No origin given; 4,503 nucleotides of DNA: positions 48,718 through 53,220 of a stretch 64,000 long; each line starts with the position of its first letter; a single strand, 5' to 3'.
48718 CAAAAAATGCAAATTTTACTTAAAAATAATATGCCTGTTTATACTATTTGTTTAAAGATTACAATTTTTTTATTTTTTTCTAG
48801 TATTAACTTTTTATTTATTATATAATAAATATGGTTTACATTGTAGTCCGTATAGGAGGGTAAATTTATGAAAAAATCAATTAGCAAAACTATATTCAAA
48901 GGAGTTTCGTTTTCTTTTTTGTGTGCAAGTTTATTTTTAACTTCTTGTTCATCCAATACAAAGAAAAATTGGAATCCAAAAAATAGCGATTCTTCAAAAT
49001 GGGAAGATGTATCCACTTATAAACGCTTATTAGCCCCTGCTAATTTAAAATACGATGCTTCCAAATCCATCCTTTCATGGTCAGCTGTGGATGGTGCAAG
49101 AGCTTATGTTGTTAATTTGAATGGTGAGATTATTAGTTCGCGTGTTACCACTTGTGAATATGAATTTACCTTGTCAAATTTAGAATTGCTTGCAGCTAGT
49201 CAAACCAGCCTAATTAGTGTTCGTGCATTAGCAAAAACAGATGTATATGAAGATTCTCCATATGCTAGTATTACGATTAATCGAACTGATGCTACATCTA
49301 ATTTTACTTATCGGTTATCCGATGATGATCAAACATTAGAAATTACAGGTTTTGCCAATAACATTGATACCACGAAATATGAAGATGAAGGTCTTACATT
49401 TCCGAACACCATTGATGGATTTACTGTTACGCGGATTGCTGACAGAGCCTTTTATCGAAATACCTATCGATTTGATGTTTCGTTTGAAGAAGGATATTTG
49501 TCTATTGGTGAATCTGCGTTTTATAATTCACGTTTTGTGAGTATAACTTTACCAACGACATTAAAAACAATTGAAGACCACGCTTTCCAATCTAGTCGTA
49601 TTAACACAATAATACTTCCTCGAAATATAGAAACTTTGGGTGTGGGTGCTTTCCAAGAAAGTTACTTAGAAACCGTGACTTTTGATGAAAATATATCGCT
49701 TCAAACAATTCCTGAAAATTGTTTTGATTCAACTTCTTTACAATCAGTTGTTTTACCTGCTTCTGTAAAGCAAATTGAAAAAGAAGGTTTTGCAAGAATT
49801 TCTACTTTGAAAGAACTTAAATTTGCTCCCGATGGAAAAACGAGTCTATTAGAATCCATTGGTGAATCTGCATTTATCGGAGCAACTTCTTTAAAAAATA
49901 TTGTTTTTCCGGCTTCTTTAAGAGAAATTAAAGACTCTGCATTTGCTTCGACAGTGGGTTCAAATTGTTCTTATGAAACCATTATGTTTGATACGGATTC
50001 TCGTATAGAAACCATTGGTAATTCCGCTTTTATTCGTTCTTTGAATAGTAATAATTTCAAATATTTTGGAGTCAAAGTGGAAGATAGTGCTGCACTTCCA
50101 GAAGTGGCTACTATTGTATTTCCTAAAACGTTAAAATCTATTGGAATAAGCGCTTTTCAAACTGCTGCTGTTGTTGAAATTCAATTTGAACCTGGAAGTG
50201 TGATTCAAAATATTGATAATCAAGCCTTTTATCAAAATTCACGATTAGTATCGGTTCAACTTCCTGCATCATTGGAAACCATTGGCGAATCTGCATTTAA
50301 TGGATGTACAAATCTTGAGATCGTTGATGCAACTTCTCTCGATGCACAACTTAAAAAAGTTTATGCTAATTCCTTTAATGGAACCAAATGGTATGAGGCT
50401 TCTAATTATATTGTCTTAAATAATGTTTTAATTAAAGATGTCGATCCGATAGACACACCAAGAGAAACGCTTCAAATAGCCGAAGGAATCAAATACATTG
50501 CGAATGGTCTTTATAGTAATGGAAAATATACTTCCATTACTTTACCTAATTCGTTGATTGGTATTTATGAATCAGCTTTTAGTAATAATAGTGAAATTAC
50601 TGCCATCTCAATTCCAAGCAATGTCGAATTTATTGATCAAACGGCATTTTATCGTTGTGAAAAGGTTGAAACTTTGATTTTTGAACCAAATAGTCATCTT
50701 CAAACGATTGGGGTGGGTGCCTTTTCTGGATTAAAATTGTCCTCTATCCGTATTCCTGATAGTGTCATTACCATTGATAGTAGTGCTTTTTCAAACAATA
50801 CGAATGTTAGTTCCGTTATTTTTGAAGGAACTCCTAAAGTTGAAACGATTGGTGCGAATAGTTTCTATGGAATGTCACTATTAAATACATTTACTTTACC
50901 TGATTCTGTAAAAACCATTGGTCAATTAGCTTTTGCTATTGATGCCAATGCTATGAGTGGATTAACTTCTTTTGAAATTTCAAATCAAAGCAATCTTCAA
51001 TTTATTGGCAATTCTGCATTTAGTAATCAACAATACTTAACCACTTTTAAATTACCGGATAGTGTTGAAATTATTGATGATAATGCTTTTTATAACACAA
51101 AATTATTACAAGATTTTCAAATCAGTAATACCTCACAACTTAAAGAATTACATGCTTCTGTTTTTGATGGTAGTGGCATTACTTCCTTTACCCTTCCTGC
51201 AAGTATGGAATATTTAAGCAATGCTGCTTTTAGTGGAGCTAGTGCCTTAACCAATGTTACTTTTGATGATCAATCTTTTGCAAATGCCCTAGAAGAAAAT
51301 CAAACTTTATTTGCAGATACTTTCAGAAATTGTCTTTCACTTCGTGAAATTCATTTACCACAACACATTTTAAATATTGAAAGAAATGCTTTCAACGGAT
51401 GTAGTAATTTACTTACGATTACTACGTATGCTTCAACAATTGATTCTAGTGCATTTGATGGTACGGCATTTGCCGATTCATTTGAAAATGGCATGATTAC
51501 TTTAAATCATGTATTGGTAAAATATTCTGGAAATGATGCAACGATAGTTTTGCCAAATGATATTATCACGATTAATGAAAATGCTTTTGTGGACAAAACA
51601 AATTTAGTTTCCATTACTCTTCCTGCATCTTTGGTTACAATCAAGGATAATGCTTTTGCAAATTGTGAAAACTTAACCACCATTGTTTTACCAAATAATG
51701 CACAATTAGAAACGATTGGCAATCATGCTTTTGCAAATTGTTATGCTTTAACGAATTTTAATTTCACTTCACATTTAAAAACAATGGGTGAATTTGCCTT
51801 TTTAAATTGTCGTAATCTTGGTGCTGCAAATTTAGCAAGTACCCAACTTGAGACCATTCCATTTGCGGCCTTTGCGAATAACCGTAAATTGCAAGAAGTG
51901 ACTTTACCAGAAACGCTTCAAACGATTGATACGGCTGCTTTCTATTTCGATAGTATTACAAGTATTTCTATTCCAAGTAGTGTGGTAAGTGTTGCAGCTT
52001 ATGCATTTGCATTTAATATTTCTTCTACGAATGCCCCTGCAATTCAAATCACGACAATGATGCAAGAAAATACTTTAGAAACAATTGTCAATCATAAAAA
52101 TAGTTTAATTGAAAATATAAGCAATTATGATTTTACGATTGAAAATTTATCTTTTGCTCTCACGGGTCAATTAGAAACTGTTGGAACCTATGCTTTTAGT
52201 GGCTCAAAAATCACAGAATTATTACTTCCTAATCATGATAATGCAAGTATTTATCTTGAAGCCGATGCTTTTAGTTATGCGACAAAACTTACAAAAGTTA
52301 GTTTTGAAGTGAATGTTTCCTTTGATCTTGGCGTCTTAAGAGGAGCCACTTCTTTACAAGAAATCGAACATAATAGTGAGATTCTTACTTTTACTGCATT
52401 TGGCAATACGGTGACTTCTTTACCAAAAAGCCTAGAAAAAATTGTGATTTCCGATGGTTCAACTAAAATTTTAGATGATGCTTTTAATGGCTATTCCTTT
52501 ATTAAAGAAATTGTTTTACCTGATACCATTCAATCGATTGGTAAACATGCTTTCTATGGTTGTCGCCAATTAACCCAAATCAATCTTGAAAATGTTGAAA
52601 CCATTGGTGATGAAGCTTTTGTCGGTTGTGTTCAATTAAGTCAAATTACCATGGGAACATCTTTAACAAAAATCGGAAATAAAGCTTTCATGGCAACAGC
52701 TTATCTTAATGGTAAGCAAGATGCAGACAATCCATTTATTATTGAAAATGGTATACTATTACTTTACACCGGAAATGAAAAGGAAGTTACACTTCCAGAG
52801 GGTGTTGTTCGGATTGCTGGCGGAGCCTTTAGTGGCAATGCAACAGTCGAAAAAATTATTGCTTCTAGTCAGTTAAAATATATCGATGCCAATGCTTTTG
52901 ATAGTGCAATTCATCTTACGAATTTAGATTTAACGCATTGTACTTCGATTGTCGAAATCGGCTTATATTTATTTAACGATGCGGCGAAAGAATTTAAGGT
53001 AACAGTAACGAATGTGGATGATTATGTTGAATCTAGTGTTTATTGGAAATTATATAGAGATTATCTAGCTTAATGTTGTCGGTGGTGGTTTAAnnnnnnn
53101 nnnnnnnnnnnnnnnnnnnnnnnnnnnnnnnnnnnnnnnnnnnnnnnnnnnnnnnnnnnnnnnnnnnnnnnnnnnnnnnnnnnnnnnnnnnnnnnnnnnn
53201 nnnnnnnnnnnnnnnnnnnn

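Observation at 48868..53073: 1401-aa lipoprotein built from an Fn3-like module and more than 40 BspA-type leucine-rich repeats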

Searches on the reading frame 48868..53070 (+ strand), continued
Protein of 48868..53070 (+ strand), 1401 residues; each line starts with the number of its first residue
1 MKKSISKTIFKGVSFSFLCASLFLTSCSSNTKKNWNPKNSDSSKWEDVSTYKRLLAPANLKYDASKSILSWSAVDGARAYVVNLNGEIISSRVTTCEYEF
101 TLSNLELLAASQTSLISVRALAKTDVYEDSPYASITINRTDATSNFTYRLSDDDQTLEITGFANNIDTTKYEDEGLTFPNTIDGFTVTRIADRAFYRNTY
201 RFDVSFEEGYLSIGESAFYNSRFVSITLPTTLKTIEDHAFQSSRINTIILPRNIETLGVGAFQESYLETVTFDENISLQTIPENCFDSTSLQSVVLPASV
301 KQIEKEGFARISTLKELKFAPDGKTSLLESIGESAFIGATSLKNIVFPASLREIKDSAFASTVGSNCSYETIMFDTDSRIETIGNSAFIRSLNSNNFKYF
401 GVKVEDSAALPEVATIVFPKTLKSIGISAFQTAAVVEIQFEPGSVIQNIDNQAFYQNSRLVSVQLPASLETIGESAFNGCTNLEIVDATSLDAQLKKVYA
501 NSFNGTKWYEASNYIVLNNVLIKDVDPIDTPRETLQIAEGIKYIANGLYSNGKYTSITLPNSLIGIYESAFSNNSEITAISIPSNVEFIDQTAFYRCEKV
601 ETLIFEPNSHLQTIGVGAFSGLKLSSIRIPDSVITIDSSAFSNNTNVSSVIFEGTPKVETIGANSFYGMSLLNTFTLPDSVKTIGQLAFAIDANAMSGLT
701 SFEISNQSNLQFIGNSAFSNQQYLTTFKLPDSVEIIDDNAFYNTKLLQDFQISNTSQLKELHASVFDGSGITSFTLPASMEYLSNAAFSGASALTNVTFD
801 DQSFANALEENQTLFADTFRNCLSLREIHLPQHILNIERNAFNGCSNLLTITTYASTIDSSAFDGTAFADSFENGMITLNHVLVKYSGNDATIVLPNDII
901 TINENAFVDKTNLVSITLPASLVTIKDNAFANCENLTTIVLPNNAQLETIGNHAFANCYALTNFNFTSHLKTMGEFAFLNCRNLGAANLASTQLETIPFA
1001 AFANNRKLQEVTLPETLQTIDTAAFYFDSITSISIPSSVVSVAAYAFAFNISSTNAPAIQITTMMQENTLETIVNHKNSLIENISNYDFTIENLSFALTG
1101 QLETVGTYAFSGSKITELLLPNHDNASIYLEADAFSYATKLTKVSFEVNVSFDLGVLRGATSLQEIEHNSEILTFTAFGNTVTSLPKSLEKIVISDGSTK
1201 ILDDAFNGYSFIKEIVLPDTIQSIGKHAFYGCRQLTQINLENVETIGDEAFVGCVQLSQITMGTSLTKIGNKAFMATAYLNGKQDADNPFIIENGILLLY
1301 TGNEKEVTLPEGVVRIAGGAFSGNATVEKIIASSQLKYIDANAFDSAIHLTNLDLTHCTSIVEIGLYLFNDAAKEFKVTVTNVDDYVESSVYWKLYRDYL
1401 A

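Call 63: find_encoding_contigs(protein=P0005, flank=3000, max_places=2)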
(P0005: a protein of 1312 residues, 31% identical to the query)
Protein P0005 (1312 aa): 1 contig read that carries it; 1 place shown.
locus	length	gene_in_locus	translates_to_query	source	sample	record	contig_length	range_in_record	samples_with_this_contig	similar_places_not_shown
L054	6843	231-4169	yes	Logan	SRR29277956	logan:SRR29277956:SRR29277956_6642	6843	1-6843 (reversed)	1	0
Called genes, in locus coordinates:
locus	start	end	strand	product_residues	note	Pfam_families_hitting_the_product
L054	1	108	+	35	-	?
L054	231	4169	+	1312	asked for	PF13306:LRR_5, PF13855:LRR_8 (faint), PF13306:LRR_5, PF23952:LRR_EndoS (faint), PF13306:LRR_5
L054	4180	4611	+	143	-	PF01029:NusB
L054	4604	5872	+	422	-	PF13742:tRNA_anti_2, PF01336:tRNA_anti-codon, PF02601:Exonuc_VII_L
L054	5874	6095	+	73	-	PF02609:Exonuc_VII_S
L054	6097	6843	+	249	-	?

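Call 64: find_encoding_contigs(protein=P0007, flank=3000, max_places=2)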
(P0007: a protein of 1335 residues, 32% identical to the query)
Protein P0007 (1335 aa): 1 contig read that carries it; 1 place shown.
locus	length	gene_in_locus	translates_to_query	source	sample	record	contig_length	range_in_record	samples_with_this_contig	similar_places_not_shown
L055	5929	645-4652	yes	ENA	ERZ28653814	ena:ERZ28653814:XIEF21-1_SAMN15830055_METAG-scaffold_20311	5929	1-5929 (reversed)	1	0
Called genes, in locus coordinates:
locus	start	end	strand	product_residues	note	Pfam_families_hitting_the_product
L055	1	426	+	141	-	?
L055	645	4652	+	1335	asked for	PF13306:LRR_5, PF13855:LRR_8, PF13306:LRR_5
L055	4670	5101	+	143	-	PF01029:NusB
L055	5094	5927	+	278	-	?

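Call 67: list_cluster_members(proteins=[P0001, P0002, P0003])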
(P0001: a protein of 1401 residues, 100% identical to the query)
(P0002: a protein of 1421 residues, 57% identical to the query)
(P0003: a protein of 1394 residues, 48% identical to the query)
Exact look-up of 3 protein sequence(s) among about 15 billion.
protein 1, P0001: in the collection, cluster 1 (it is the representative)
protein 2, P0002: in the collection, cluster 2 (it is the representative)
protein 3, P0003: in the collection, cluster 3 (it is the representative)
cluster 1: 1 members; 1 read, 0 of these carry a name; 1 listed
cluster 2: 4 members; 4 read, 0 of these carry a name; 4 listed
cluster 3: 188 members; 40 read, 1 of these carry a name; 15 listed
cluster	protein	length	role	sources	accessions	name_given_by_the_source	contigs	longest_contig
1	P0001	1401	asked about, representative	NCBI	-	-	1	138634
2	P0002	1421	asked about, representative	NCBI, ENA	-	-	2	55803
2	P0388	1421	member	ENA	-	-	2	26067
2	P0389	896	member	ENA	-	-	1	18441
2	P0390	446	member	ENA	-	-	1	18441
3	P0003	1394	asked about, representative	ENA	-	-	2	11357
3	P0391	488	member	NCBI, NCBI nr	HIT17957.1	MAG TPA: leucine-rich repeat protein, partial [Candidatus Caccosoma faecigallinarum] | leucine-rich repeat protein [Candidatus Caccosoma faecigallinarum]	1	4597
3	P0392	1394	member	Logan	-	-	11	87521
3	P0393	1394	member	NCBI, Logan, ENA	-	-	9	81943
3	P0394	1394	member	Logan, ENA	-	-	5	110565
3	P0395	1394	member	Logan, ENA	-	-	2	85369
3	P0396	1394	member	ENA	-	-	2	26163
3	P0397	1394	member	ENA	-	-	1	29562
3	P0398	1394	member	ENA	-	-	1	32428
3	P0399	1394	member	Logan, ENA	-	-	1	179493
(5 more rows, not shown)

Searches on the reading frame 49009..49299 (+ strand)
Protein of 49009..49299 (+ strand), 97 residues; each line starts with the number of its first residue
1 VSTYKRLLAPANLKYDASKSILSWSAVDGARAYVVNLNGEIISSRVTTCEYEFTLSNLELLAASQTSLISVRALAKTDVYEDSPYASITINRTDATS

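Call 28: find_homologous_proteins(query=window:49009-49299:+, max_evalue=0.001)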
Query seq(97 aa): 5 candidates shared short words with the query, none scored E <= 0.001.
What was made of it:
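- Tried and rejected: A word-index homology search with the 97-aa N-terminal module found nothing (call 28).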

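Call 29: search_protein_families(library=pfam, proteins=[window:49009-49299:+], max_evalue=10)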
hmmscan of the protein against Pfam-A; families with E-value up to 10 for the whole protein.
seq(97 aa): 1 family
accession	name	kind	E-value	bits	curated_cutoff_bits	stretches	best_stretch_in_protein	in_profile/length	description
PF13277.11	YmdB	-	0.12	12.1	27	1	3-72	78-149/253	YmdB-like protein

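Call 32: search_solved_structures(query=A3, max_evalue=10, show_alignments=2)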
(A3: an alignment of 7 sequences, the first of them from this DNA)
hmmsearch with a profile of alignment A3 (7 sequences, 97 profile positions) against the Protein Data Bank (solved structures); distinct sequences matched with E-value up to 10: 7.
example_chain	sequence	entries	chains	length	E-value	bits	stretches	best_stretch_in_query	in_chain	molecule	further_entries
7f7r_A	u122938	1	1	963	0.0063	19.9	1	6-78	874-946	GH31 alpha-N-acetylgalactosaminidase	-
6m76_A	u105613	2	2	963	0.0063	19.9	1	6-78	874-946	LPXTG-motif cell wall anchor domain protein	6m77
7f7q_A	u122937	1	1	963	0.0064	19.9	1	6-78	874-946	GH31 alpha-N-acetylgalactosaminidase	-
7jgt_A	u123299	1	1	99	0.099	16.1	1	19-82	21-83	Fibronectin type-III domain-containing protein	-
5jxl_A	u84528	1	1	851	0.27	14.7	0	12-48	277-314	flagellar hook protein FlgE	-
5h5t_A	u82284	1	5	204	0.3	14.5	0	20-70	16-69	Flagellar hook-associated protein 2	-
5uel_H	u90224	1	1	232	1.4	12.4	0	29-69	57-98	354NC102 Fab Heavy Chain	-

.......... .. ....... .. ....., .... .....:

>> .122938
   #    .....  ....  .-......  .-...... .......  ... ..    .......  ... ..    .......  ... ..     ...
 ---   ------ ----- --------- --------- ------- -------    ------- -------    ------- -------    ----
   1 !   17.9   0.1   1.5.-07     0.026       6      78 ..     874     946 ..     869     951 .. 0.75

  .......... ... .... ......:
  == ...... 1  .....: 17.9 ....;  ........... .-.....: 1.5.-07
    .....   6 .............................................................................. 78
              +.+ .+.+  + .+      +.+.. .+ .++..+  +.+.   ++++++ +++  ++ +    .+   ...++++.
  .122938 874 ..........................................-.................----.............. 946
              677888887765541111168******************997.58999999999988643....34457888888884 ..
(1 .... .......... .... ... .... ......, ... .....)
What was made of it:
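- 49018..49293 (+): Divergent fibronectin type III domain, residues ~51-142. PDB profile hit to the FN3 of E. faecalis GH31, E=0.006 (call 32).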

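Call 36: predict_structure(alignment_id=A3)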
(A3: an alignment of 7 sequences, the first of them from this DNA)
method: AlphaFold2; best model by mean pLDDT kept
length: 97 residues; sequences in the alignment: 7
mean_pLDDT: 88.4   pTM: 0.80
mean pLDDT of the five models: 88.4, 87.9, 87.9, 87.7, 87.2
residues with pLDDT >= 90: 65; 70-90: 22; 50-70: 6; < 50: 4
segments of 3 or more residues with pLDDT < 50: 94-97
pLDDT, mean of each block of 10 residues (from residue 1): 79 94 95 95 96 91 89 85 95 56
secondary structure, 60 per line:
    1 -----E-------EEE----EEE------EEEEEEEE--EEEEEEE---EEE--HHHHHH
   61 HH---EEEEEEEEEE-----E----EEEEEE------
elements in order: E14-16 E21-23 E30-37 E40-46 E50-52 H55-62 E66-75 E86-91
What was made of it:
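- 49018..49293 (+): AF2 pLDDT 88.4 (call 36).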

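Call 39: fold_search(model_id=the predicted structure, library=pdb)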
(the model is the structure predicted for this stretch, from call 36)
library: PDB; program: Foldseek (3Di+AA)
matches with E <= 10: 929; with E <= 0.001: 0
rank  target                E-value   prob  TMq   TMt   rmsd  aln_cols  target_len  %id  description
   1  6m76                  2.9e-03  1.00  0.61  0.07   4.0        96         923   21  GH31 alpha-N-acetylgalactosaminidase from Enterococcus faecalis (released 2020-05-20)
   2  1uem_MODEL_1_A        4.2e-03  1.00  0.58  0.50   4.8       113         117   18  Solution Structure of the First Fibronectin Type III domain of human KIAA1568 Protein (released 2003-11-19)
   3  7jgu                  4.9e-03  1.00  0.61  0.65   3.1        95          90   17  Structure of FN3tt mut (released 2021-07-21)
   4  2vtf_B                5.5e-03  1.00  0.61  0.12   3.4        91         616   20  X-ray crystal structure of the Endo-beta-N-acetylglucosaminidase from Arthrobacter protophormiae E173Q mutant reveals  (released 2009-03-31)
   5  2vtf_A                6.9e-03  1.00  0.66  0.12   3.1        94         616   19  X-ray crystal structure of the Endo-beta-N-acetylglucosaminidase from Arthrobacter protophormiae E173Q mutant reveals  (released 2009-03-31)
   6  5jip_B                6.9e-03  1.00  0.62  0.21   4.2        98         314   13  Crystal structure of the Clostridium perfringens spore cortex lytic enzyme SleM (released 2016-08-10)
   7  8bxr                  6.9e-03  1.00  0.61  0.22   3.7       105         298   19  Titin FnIII-domain I109-I111 (I/A4-A/A6) from the MIR region (released 2023-02-15)
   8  9lc0_N                7.2e-03  1.00  0.64  0.07   3.6        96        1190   21  tail complex of mature phage N4 (released 2025-04-16)
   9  3mpc_A                7.7e-03  1.00  0.54  0.54   3.9        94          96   17  The crystal structure of a Fn3-like protein from Clostridium thermocellum (released 2010-08-11)
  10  5fm4_C                8.1e-03  1.00  0.53  0.50   4.5       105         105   19  Structure of the C-terminally extended domain My4 of human myomesin (space group P21) (released 2016-11-23)
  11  4o00_B                1.1e-02  1.00  0.55  0.52   4.9       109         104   18  Crystal structure of the Titin A-band domain A3 (released 2014-12-24)
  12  5g56                  1.2e-02  1.00  0.49  0.08   4.5        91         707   20  THE TETRA-MODULAR CELLULOSOMAL ARABINOXYLANASE CtXyl5A STRUCTURE AS REVEALED BY X-RAY CRYSTALLOGRAPHY (released 2016-06-29)
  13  2w1n                  1.4e-02  1.00  0.62  0.29   4.3        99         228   16  cohesin and fibronectin type-III double module construct from the Clostridium perfringens glycoside hydrolase GH84C (released 2009-02-03)
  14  8iyk_F                1.5e-02  1.00  0.59  0.08   4.3       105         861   17  Tail tip conformation 1 of phage lambda tail (released 2023-10-18)
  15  6tpv_B                1.7e-02  1.00  0.61  0.33   3.4       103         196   14  Crystal structures of FNIII domain one and two of the human leucocyte common antigen-related protein, LAR (released 2020-05-13)
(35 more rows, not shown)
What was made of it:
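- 49018..49293 (+): Foldseek PDB top hits are almost all Fn3, TMq 0.5-0.7 (call 39).
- On Fibronectin type III (fold / superfamily): PDB Foldseek top 50 are almost all Fn3, probability 0.96-1.00, TMq 0.42-0.70 (call 39).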

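Call 53: search_protein_representatives(alignment_id=A3)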
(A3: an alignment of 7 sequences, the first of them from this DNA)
Query: 7 sequences, 97 profile positions. Proteins with E-value up to 0.001 (for the whole library): 7831; up to 1e-10: 1812; up to 1e-30: 173. The best 150 are listed.
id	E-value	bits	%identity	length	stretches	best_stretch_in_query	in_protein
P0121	2.6e-109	373.8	-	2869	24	18-85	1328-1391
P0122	1.7e-95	329.5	-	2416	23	16-84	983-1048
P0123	4.0e-92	318.7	-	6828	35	19-77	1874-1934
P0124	1.6e-85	297.5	-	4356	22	20-57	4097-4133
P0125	3.2e-82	286.9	-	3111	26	12-91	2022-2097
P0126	7.1e-76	266.6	-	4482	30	20-86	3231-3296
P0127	1.2e-75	265.9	-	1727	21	10-54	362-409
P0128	7.7e-73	256.9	-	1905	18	20-78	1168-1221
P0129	4.6e-71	251.2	-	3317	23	7-85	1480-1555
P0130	1.4e-70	249.7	-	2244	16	20-85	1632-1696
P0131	3.5e-69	245.2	-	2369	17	7-77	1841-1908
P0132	1.1e-68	243.6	-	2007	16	6-80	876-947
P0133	1.2e-68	243.4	-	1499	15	10-71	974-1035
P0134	3.3e-68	242.0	-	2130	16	10-84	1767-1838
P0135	2.3e-66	236.1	-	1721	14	10-79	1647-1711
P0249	2.9e-33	130.0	-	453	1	2-97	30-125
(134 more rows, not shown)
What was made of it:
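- Tried and rejected: The exhaustive profile search was needed (call 53).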

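Call 54: search_protein_families(library=pfam, proteins=[P0121, P0122, P0127, P0249], max_evalue=0.00001)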
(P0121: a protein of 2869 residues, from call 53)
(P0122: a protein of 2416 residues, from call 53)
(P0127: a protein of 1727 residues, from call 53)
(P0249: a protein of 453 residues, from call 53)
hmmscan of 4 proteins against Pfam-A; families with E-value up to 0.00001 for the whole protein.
P0121 (2869 aa): 8 families
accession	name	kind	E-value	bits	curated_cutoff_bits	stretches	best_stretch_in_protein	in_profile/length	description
PF00041.27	fn3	-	1.2e-164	535.4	25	12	836-908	1-79/84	Fibronectin type III domain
PF16656.11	Pur_ac_phosph_N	-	1.6e-36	125.1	30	0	2131-2189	29-88/93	Purple acid Phosphatase, N-terminal domain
PF11008.14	DUF2846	-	2.4e-31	108.1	34.3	0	1017-1052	18-53/92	Protein of unknown function (DUF2846)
PF25788.1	Ig_Rha78A_N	-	1.7e-25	89.8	27.4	0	2077-2111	63-98/105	Rha78A-like, N-terminal immunoglobulin domain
PF25059.1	FN3_DSCAM-DSCAML_C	-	8.6e-24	84.1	39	0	1357-1386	44-73/89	DSCAM/DSCAML C-terminal Fn3-like domain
PF05342.19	Peptidase_M26_N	-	7e-21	75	27.7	2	439-541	147-250/250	M26 IgA1-specific Metallo-endopeptidase N-terminal region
PF25077.1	DUF7800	-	1.9e-11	44.4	27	0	2161-2180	55-74/89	Domain of unknown function (DUF7800)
PF00404.24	Dockerin_1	-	1.2e-07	32.2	22.9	1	2815-2867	2-56/57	Dockerin type I domain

P0122 (2416 aa): 6 families
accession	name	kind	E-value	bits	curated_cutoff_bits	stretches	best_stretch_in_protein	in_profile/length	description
PF00041.27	fn3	-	1.1e-163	532.4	25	14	1947-2013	11-83/84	Fibronectin type III domain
PF25788.1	Ig_Rha78A_N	-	1.2e-36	125.6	27.4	0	689-730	61-103/105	Rha78A-like, N-terminal immunoglobulin domain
PF16656.11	Pur_ac_phosph_N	-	7.1e-28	97.5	30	0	1968-2015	55-93/93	Purple acid Phosphatase, N-terminal domain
PF25059.1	FN3_DSCAM-DSCAML_C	-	2e-19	70.1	39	0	1490-1534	38-82/89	DSCAM/DSCAML C-terminal Fn3-like domain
PF16383.10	DUF4992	-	4.4e-15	56.3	29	0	1925-1969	36-83/183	Domain of unknown function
PF21910.2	GH85_C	-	7.8e-10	39.5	27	0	981-1002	13-34/95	GH85 endohexosaminidases, C-terminal domain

P0127 (1727 aa): 7 families
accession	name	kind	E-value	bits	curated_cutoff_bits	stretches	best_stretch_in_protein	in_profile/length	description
PF00041.27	fn3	-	9.5e-113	369.1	25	11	1490-1562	3-82/84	Fibronectin type III domain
PF25788.1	Ig_Rha78A_N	-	2.7e-26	92.3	27.4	0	1032-1078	49-96/105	Rha78A-like, N-terminal immunoglobulin domain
PF16656.11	Pur_ac_phosph_N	-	4.3e-20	72.5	30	0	142-194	46-93/93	Purple acid Phosphatase, N-terminal domain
PF24489.1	Ig_J_second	-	1.8e-17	63.7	27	0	65-111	42-88/105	Tip attachment protein J second Ig-like domain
PF16383.10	DUF4992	-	1.9e-11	44.5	29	0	358-391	49-83/183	Domain of unknown function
PF00169.35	PH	-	4.4e-10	40.5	25.1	0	1459-1484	77-103/105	PH domain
PF01108.23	Tissue_fac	-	3.4e-09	36.9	27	0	1158-1235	15-107/107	Tissue factor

P0249 (453 aa): 2 families
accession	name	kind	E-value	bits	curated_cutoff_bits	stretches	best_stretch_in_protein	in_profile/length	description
PF13306.12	LRR_5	-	1.4e-72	242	27.7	3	275-393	11-126/127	BspA type Leucine rich repeat region (6 copies)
PF13855.12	LRR_8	-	1.5e-08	34.7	27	0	189-225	13-51/61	Leucine rich repeat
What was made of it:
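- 49018..49293 (+): The profile finds poly-fn3 proteins (calls 53, 54).
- On Fibronectin type III (fold / superfamily): The three top-ranked hits scanned with Pfam carry 11-14 PF00041 domains (calls 53, 54).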
